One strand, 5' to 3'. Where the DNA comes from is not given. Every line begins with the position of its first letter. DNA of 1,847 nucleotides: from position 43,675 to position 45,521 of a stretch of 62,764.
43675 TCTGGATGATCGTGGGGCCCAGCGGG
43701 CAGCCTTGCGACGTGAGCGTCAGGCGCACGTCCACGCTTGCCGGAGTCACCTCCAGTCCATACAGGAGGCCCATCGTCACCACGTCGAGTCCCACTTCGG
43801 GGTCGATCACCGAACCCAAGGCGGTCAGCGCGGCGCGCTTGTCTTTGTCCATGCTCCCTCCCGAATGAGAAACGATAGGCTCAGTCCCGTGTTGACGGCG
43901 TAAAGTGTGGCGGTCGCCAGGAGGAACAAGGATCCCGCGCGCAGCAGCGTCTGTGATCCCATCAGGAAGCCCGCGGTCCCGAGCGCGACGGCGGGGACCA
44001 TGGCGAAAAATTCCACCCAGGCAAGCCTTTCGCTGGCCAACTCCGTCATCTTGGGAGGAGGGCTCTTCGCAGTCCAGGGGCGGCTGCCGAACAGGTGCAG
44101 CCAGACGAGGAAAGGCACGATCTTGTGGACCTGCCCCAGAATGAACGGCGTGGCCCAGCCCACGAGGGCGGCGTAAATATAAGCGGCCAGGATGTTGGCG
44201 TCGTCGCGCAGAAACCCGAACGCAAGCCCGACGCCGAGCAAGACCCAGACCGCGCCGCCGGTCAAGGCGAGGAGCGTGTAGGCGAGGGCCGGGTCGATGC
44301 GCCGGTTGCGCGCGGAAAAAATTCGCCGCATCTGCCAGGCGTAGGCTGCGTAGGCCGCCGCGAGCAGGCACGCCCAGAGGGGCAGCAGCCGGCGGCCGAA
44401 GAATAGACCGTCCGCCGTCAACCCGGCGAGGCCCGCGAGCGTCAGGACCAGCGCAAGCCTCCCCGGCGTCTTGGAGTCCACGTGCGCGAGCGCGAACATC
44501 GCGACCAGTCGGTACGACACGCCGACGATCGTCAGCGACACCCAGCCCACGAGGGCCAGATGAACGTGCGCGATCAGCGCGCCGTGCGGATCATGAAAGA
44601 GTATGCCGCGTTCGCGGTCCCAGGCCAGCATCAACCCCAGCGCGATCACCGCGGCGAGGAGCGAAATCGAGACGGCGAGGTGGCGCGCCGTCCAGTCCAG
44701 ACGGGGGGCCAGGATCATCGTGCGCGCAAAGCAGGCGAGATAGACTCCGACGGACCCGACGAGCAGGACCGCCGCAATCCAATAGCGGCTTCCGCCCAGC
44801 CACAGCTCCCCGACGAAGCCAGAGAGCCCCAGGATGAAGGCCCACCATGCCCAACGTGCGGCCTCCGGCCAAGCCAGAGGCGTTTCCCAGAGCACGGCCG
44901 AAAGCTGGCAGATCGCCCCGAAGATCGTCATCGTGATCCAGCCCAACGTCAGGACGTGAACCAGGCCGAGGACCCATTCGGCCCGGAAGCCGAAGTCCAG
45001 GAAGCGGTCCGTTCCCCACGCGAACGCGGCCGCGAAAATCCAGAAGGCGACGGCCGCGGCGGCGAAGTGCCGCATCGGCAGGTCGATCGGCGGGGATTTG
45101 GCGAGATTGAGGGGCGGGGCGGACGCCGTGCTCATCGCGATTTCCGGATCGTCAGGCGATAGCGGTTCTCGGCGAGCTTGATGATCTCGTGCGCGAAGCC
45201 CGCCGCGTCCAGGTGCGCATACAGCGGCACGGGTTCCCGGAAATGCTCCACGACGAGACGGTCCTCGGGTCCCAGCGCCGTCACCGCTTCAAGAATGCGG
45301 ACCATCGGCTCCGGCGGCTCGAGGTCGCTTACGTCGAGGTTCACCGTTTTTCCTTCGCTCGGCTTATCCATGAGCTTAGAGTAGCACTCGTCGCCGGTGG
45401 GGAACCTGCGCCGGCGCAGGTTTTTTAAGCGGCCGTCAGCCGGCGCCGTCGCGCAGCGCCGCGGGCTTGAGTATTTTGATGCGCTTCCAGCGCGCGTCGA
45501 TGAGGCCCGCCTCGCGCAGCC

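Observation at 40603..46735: Mirror-arranged redox/NO-stress-type locus: two paralogous 12-TM proteins, each flanked by small metal-centre domains, bracketed by Rrf2 and Crp/Fnr regulators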

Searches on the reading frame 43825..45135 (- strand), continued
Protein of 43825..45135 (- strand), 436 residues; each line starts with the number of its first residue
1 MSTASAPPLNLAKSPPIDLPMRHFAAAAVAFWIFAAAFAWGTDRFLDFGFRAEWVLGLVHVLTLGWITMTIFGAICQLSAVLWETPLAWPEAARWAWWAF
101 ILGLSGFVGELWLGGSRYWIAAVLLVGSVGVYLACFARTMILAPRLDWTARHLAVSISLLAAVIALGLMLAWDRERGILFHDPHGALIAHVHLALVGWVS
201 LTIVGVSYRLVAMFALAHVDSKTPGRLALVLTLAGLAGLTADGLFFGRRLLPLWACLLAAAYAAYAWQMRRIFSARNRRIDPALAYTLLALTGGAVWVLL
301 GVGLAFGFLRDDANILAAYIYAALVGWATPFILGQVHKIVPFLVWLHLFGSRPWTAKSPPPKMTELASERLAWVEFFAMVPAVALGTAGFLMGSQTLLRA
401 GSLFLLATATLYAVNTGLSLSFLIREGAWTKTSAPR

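Call 77: find_homologous_proteins(query=A2, max_evalue=0.00001)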
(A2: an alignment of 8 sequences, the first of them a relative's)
Query A2 (8 sequences) (280 aa, profile of the alignment): 1804 proteins with E <= 0.00001 among 8000 candidates; the best 120 are listed.
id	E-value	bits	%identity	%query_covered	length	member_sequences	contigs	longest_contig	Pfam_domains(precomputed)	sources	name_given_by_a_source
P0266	1.2e-113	397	37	99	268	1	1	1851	PF10006.15,PF08984.17,PF01206.23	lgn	-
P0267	1.5e-113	397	36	97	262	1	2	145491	PF10006.15,PF08984.17,PF01206.23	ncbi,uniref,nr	ncbi:MAG: DUF2249 domain-containing protein [Melioribacter sp.]|uniref:DUF2249 domain-containing pro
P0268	9.9e-113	394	36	99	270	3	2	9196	PF10006.15,PF08984.17,PF01206.23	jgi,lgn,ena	-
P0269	6.3e-111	388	35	99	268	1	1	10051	PF10006.15,PF08984.17,PF01206.23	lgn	-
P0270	1.1e-109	384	35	99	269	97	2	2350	PF10006.15,PF08984.17,PF01206.23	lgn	-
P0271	3.1e-109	382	34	95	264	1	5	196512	PF10006.15,PF08984.17,PF01206.23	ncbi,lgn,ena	-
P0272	6.5e-109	381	100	100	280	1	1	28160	PF10006.15,PF08984.17,PF01206.23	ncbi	-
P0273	7.5e-109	381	35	99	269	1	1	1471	PF10006.15,PF08984.17,PF01206.23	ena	-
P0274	1.2e-108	381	36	99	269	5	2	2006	PF10006.15,PF08984.17,PF01206.23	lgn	-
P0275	8.2e-108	378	35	98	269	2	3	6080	PF10006.15,PF08984.17,PF01206.23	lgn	-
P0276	9.4e-108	378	35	99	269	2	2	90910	PF10006.15,PF08984.17,PF01206.23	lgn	-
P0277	7.3e-107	375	36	98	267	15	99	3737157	PF10006.15,PF08984.17,PF01206.23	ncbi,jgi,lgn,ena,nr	ncbi:MAG: DUF2249 domain-containing protein [Ignavibacteriota bacterium]|nr:DUF2249 domain-containin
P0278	9.0e-107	374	33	99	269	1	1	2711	PF10006.15,PF08984.17,PF01206.23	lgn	-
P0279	1.0e-106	374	34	99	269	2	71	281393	PF10006.15,PF08984.17,PF01206.23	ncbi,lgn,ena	-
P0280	1.5e-106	374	34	99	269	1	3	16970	PF10006.15,PF08984.17,PF01206.23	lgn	-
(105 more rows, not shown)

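Call 78: search_dna_similar(query=L069:6156-6995:+, collection=plasmids, mode=protein, max_evalue=0.001, max_rows=40)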
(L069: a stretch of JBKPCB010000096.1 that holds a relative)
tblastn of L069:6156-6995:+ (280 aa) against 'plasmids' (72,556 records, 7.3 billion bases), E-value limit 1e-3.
Records with a match: 171; places in all: 179; records where one place covers at least 80% of the query: 14.
Best place of each record, by identity: <60% 171.
By first word of the organism name: Sinorhizobium 50; Rhizobium 44; Agrobacterium 17; Thermus 15; Ensifer 9; Paracoccus 5; Shinella 4; Haloferax 4; Mesorhizobium 3; Allorhizobium 2; and 14 more.
By predicted mobility (MOB-suite, as given by PLSDB): non-mobilizable 112; conjugative 57; mobilizable 2.
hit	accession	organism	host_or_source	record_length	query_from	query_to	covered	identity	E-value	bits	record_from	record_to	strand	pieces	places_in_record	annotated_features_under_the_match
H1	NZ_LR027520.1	Thermus thermophilus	-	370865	1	259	93%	39.2%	1e-35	142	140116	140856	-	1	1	DUF2249 domain-containing protein (x2)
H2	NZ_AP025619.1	Thermus thermophilus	-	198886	1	264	94%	38.0%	6e-37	145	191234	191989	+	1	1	DUF2249 domain-containing protein (x2)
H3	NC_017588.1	Thermus thermophilus JL-18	-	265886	1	264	94%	37.9%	7e-38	148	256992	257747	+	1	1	DUF2249 domain-containing protein (x2)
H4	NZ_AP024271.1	Thermus thermophilus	-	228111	1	264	94%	37.4%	7e-35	140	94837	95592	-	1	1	DUF2249 domain-containing protein (x2)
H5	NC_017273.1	Thermus thermophilus SG0.5JP17-16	-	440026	1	264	94%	37.2%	1e-35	142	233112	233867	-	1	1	DUF2249 domain-containing protein (x2)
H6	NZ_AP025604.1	Thermus thermophilus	-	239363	1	264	94%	37.2%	2e-34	138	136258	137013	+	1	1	DUF2249 domain-containing protein (x2)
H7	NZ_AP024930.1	Thermus thermophilus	-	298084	1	264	94%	37.0%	3e-34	138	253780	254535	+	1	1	DUF2249 domain-containing protein (x2)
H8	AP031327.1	Thermus brockianus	-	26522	1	264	94%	37.0%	4e-34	137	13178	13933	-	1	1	hypothetical protein | DUF2249 domain-containing protein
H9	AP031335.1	Thermus thermophilus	-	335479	1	264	94%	37.0%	4e-34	137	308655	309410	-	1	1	hypothetical protein | DUF2249 domain-containing protein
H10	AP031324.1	Thermus thermophilus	-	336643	1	264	94%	37.0%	4e-34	137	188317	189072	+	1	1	hypothetical protein | DUF2249 domain-containing protein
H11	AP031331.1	Thermus thermophilus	-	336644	1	264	94%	37.0%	4e-34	137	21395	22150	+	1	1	hypothetical protein | DUF2249 domain-containing protein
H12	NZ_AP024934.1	Thermus thermophilus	-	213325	1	264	94%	36.9%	4e-31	129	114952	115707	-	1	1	DUF2249 domain-containing protein (x2)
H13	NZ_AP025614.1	Thermus thermophilus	-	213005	1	264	94%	36.2%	9e-32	130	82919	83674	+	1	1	DUF2249 domain-containing protein (x2)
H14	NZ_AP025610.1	Thermus thermophilus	-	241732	1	264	94%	36.2%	9e-32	130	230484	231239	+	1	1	DUF2249 domain-containing protein (x2)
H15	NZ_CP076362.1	Gemmobacter fulvus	cell culture,Anabaena culture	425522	115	256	51%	50.0%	5e-27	117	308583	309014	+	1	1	DUF2249 domain-containing protein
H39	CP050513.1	Sinorhizobium meliloti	Medicago sativa,cell culture,root nodule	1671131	116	256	50%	41.8%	1e-23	107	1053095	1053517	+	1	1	DUF2249 domain-containing protein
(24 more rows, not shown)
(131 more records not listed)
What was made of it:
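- Tried and rejected: Thermus was reached instead by tblastn on plasmids (call 78).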

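Call 79: search_dna_similar(query=L069:6917-8191:+, collection=plasmids, mode=protein, max_evalue=0.001, max_rows=40)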
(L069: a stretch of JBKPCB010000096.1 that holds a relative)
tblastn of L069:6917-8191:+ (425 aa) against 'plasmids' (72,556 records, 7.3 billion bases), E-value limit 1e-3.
Records with a match: 23; places in all: 23; records where one place covers at least 80% of the query: 0.
Best place of each record, by identity: <60% 23.
By first word of the organism name: Rhizobium 8; Ensifer 7; Sinorhizobium 4; Mesorhizobium 2; Roseateles 1; Aliarcobacter 1.
By predicted mobility (MOB-suite, as given by PLSDB): non-mobilizable 20; conjugative 3.
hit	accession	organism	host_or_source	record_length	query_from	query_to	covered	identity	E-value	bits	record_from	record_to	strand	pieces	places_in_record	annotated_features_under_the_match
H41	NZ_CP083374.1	Ensifer canadensis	Melilotus albus,Cell Culture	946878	73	384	73%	28.9%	8e-8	62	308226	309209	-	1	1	hypothetical protein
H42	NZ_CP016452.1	Sinorhizobium sp. RAC02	Microbial isolate,Algal phycosphere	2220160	73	384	73%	28.7%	1e-8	65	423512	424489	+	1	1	none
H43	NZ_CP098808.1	Ensifer adhaerens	whole organism,soil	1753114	73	384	73%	28.4%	2e-10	71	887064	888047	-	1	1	none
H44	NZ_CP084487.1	Ensifer adhaerens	cellculture,soil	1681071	73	384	73%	28.4%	2e-10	71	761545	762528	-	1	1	none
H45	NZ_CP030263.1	Ensifer adhaerens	Zea mays,whole organism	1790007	73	384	73%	28.1%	1e-10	71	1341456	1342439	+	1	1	none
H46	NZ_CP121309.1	Ensifer adhaerens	bacterial colony,soil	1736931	73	384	73%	28.1%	6e-10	69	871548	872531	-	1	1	none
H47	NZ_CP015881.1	Ensifer adhaerens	silty clay loam soil (pH 6.1)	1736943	73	384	73%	28.1%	6e-10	69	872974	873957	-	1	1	none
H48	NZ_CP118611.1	Ensifer adhaerens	Pure isolate,Rhizosphere of Cyperus ...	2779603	73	384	73%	27.4%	6e-9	66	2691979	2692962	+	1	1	none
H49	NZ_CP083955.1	Mesorhizobium sp. B2-1-1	cell culture,soil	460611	73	384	73%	26.7%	1e-10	71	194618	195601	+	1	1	hypothetical protein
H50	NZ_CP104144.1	Rhizobium sullae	Sulla coronaria,cell culture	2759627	72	388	75%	26.0%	8e-7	59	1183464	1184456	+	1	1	record has no annotation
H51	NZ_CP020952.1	Rhizobium sp. CIAT894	-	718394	173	388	51%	29.5%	8e-4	49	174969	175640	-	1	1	hypothetical protein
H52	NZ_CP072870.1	Rhizobium sp. NLR16a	lentil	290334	173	384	50%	30.0%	3e-4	51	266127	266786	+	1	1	hypothetical protein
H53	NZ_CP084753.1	Roseateles sp. XES5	Xenopus laevis,bacterial culture,swab ...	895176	171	384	50%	29.7%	2e-4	52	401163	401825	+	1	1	hypothetical protein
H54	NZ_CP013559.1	Rhizobium phaseoli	Phaseolus vulgaris,Whole ...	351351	171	384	50%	26.7%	6e-4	50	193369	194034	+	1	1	hypothetical protein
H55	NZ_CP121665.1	Rhizobium sp. CB3090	Gliricidia sp.,cell culture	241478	211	384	41%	32.1%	7e-4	50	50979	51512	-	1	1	hypothetical protein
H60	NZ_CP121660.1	Sinorhizobium terangae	Desmanthus virgatus,cell culture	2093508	73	242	40%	29.9%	2e-4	51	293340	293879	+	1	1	none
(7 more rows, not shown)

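Call 80: get_annotated_region(hit=H3, flank=7000)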
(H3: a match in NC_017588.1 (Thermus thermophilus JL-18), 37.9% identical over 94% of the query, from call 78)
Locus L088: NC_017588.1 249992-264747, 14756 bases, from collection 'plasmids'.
description: Thermus thermophilus JL-18 plasmid pTTJL1801, complete sequence
organism: Thermus thermophilus JL-18 (NCBI taxid 798128)
taxonomy: Bacteria; Deinococcota; Deinococci; Thermales; Thermaceae; Thermus; Thermus thermophilus; Thermus thermophilus JL-18
host: -; source: -; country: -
typing (MOB-suite, as given by PLSDB): non-mobilizable; replicon rep_cluster_1121
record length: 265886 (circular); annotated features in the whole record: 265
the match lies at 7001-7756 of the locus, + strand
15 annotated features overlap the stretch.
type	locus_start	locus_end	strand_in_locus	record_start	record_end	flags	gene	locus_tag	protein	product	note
CDS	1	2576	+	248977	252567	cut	-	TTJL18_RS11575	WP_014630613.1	nitrate reductase subunit alpha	GO:0009061 - anaerobic respiration [Evidence IEA]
CDS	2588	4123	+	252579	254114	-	narH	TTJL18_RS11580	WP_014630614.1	nitrate reductase subunit beta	GO:0009061 - anaerobic respiration [Evidence IEA]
CDS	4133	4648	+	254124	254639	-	-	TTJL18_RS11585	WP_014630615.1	molecular chaperone TorD family protein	-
CDS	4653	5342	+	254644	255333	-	narI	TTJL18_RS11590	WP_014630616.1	respiratory nitrate reductase subunit gamma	GO:0019645 - anaerobic electron transport chain [Evidence IEA]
CDS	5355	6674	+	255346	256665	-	-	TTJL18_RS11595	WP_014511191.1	MFS transporter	GO:0055085 - transmembrane transport [Evidence IEA]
CDS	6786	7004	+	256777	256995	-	-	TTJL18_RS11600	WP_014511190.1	DUF2249 domain-containing protein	-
CDS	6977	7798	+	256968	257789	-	-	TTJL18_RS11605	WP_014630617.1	DUF2249 domain-containing protein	-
CDS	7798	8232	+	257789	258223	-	-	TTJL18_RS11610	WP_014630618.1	hypothetical protein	-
CDS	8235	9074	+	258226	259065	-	-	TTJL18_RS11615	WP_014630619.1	protoglobin domain-containing protein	-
CDS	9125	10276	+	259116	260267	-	-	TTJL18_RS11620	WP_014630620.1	hypothetical protein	-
CDS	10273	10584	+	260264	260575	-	-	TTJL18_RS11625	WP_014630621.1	metal-sulfur cluster assembly factor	-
CDS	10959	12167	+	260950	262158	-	-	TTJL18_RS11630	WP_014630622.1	multidrug effflux MFS transporter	GO:0055085 - transmembrane transport [Evidence IEA]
CDS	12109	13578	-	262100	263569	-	-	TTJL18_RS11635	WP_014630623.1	Na/Pi cotransporter family protein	-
CDS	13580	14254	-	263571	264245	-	-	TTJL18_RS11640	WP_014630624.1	glycerophosphodiester phosphodiesterase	-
CDS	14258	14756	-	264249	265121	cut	-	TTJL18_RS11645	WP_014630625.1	MurR/RpiR family transcriptional regulator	GO:0006355 - regulation of DNA-templated transcription [Evidence IEA]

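Call 81: get_annotated_region(hit=H49, flank=8000)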
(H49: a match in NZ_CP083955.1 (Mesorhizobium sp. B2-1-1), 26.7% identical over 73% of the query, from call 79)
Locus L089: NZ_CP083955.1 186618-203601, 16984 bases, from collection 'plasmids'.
description: Mesorhizobium sp. B2-1-1 plasmid pB2-1-1, complete sequence
organism: Mesorhizobium sp. B2-1-1 (NCBI taxid 2589974)
taxonomy: Bacteria; Pseudomonadota; Alphaproteobacteria; Hyphomicrobiales; Phyllobacteriaceae; Mesorhizobium; Mesorhizobium sp. B2-1-1
host: -; source: cell culture,soil; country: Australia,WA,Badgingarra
typing (MOB-suite, as given by PLSDB): non-mobilizable; replicon IncP; mating-pair formation MPF_T
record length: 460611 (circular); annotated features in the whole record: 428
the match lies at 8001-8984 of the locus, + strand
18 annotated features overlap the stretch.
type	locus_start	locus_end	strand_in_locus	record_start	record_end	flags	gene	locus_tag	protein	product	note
CDS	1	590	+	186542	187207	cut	-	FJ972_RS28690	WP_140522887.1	response regulator transcription factor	GO:0000160 - phosphorelay signal transduction system [Evidence IEA]; GO:0006355 - regulation of DNA-templated ...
CDS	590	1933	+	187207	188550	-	-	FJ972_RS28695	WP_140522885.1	HAMP domain-containing sensor histidine kinase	GO:0007165 - signal transduction [Evidence IEA]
CDS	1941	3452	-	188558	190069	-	-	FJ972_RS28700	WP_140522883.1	RnfABCDGE type electron transport complex subunit D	GO:0055085 - transmembrane transport [Evidence IEA]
CDS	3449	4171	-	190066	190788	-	-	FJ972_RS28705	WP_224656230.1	FAD:protein FMN transferase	GO:0017013 - protein flavinylation [Evidence IEA]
CDS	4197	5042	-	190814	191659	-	-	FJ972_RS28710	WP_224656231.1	FMN-binding protein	-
CDS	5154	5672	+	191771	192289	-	-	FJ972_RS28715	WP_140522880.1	cytochrome b/b6 domain-containing protein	-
CDS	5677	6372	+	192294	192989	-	-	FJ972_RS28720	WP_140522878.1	VIT family protein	-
CDS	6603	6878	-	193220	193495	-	-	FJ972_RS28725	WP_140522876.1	DUF6522 family protein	-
CDS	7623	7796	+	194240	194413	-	-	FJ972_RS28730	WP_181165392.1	hypothetical protein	-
CDS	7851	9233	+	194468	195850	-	-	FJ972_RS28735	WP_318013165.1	hypothetical protein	-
CDS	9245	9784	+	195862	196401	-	-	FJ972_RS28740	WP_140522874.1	DUF2249 domain-containing protein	-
CDS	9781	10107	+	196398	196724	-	-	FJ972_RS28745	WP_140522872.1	metal-sulfur cluster assembly factor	-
CDS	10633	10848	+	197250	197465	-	-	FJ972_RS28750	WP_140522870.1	DUF1858 domain-containing protein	-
CDS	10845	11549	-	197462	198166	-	-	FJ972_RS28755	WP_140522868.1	Crp/Fnr family transcriptional regulator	GO:0006355 - regulation of DNA-templated transcription [Evidence IEA]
CDS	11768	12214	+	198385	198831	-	-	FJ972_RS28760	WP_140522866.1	pseudoazurin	-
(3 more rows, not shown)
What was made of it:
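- Closest known: NnrS. Same: Coexists with this module in rhizobial denitrification islands (call 81).
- NnrS and the norCB context coexist with it in rhizobia (call 81).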

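Call 82: search_protein_families(library=pfam, proteins=[L088:7798-8232:+, L088:8235-9074:+, L088:9125-10276:+, L088:10273-10584:+, L089:7851-9233:+, L088:6786-7004:+, L088:6977-7798:+], max_evalue=0.1)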
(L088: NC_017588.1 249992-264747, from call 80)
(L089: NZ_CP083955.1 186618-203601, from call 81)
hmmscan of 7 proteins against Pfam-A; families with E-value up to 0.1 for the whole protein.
L088:7798-8232:+ (144 aa): 2 families
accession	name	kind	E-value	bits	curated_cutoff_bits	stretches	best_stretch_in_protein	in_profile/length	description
PF00115.25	COX1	-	4.1e-05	23.1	34.8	1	38-101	344-406/436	Cytochrome C and Quinol oxidase polypeptide I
PF03073.20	TspO_MBR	-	0.06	13.5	24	1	35-126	31-117/145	TspO/MBR family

L088:8235-9074:+ (279 aa): 2 families
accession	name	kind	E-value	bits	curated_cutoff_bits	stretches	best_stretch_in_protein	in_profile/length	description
PF11563.14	Protoglobin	-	2.4e-10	41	25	1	22-150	5-123/158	Protoglobin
PF02597.26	ThiS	-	0.049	14.6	22.5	0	200-277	21-72/76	ThiS family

L088:9125-10276:+ (383 aa): 0 families

L088:10273-10584:+ (103 aa): 2 families
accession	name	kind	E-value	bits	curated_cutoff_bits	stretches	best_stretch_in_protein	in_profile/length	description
PF01883.24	FeS_assembly_P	-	7.6e-23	81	23.5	1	8-80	1-72/73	Iron-sulfur cluster assembly protein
PF00403.32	HMA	-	0.075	13.9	24.8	0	63-81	15-33/62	Heavy-metal-associated domain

L089:7851-9233:+ (460 aa): 0 families

L088:6786-7004:+ (72 aa): 1 family
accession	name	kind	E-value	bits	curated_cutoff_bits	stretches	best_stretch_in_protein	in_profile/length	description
PF10006.14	DUF2249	-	8.4e-35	118.9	29.5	1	2-71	1-70/70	Uncharacterized conserved protein (DUF2249)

L088:6977-7798:+ (273 aa): 3 families
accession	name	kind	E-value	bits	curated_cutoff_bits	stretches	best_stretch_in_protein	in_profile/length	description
PF10006.14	DUF2249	-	1.2e-27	95.9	29.5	2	108-174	1-68/70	Uncharacterized conserved protein (DUF2249)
PF08984.16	DUF1858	-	3.9e-14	52.9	32.2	1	12-70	3-59/59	Domain of unknown function (DUF1858)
PF01206.22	TusA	-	6e-05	23.3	28.6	1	211-271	8-70/70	Sulfurtransferase TusA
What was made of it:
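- A protoglobin, a sensor-type globin, sits inside the Thermus module (call 82).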

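Call 85: get_annotated_region(hit=H39, flank=7000)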
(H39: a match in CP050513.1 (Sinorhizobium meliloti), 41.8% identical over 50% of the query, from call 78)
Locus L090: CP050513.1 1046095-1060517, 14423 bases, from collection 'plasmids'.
description: Sinorhizobium meliloti strain RCAM1750 plasmid p_1, complete sequence
organism: Sinorhizobium meliloti (NCBI taxid 382)
taxonomy: Bacteria; Pseudomonadota; Alphaproteobacteria; Hyphomicrobiales; Rhizobiaceae; Sinorhizobium; Sinorhizobium meliloti
host: -; source: Medicago sativa,cell culture,root nodule; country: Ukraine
typing (MOB-suite, as given by PLSDB): conjugative; relaxase MOBQ; mating-pair formation MPF_T
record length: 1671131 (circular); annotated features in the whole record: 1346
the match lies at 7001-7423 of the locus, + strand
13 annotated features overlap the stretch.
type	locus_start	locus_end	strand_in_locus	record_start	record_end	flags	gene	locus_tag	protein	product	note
CDS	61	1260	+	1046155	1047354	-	ltrA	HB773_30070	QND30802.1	group II intron reverse transcriptase/maturase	-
CDS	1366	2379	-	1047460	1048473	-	-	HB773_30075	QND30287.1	coproporphyrinogen dehydrogenase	-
CDS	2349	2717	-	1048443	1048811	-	-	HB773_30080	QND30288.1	hypothetical protein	-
CDS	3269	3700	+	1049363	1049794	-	-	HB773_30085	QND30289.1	NYN domain-containing protein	-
CDS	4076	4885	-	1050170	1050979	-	-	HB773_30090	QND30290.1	pirin family protein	-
CDS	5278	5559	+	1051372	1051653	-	-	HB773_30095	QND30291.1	DUF2249 domain-containing protein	-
CDS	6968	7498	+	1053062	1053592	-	-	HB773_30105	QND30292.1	DUF2249 domain-containing protein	-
CDS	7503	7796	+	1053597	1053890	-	-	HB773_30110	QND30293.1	metal-sulfur cluster assembly factor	-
CDS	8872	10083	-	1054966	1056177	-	-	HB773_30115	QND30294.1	short-chain dehydrogenase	-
CDS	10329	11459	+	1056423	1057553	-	nirK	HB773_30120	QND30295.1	nitrite reductase, copper-containing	-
CDS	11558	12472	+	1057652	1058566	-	-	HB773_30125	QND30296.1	formylglycine-generating enzyme family protein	-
CDS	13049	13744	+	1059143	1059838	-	-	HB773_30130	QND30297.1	Crp/Fnr family transcriptional regulator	-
CDS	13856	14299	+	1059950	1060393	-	-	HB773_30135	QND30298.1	pseudoazurin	-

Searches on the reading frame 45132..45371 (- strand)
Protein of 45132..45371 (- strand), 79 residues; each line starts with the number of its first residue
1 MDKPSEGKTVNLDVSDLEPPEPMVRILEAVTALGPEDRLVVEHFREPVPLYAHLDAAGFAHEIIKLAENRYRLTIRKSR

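Call 3: search_protein_families(library=pfam, proteins=[window:45132-45371:-], max_evalue=0.01)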
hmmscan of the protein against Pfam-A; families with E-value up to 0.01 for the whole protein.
window:45132-45371:- (79 aa): 2 families
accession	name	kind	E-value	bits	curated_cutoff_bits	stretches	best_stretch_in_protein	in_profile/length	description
PF10006.14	DUF2249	-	3.4e-16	59.2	29.5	1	12-77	2-70/70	Uncharacterized conserved protein (DUF2249)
PF01206.22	TusA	-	4.6e-05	23.6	28.6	1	12-77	3-70/70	Sulfurtransferase TusA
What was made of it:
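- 45132..45371 (-): Single DUF2249 of the EPPEPM (TusA-like, DrpB C-terminal) type. The real start may be GTG 45344. Call 3: PF10006, 3.4e-16, TusA 4.6e-5.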

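Call 4: search_protein_families(library=ncbifam, proteins=[window:45132-45371:-], max_evalue=0.1)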
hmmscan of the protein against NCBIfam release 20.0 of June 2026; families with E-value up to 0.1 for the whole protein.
window:45132-45371:- (79 aa): 0 families
